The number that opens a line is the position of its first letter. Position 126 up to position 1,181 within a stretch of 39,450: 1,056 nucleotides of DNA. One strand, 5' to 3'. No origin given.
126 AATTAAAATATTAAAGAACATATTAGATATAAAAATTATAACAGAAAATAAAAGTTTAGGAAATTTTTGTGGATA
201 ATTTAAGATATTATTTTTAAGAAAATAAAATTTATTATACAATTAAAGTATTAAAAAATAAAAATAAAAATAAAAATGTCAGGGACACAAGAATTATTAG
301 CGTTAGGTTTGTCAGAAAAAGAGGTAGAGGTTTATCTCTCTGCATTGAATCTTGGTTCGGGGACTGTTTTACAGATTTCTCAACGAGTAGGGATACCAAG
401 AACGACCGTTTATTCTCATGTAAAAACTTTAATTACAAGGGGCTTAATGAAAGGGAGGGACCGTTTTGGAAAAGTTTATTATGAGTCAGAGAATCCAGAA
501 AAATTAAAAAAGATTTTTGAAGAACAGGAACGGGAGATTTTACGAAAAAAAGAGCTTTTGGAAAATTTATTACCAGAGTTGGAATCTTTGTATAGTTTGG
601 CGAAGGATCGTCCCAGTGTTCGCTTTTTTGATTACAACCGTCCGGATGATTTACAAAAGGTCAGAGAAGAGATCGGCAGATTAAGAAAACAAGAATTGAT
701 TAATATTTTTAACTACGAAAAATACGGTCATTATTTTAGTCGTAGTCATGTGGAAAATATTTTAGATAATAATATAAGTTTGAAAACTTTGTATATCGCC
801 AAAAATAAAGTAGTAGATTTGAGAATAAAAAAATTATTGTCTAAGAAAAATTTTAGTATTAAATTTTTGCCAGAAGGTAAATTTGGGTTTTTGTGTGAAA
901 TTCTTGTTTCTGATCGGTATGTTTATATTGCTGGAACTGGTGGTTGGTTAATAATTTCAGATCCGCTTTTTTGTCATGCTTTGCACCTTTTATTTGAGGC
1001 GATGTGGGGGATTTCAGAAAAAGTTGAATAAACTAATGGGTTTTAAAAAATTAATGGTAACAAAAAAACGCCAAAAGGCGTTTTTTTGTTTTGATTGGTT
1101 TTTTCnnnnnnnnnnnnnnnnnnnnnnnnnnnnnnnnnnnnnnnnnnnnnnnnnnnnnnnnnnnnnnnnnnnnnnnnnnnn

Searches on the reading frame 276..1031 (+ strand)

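Call 30: search_protein_families(library=pfam, proteins=[window:276-1031:+], max_evalue=0.001)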
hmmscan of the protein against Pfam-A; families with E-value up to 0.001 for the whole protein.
window:276-1031:+ (251 aa): 3 families
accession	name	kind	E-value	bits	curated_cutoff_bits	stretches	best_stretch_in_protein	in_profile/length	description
PF01978.25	TrmB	-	1.9e-12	47.2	25.6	1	9-64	3-58/68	Sugar-specific transcriptional regulator TrmB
PF09339.16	HTH_IclR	-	7.1e-05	22.9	22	1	30-57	20-47/52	IclR helix-turn-helix domain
PF13412.12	HTH_24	-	0.00082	19.3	21.9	0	30-57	19-46/48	Winged helix-turn-helix DNA-binding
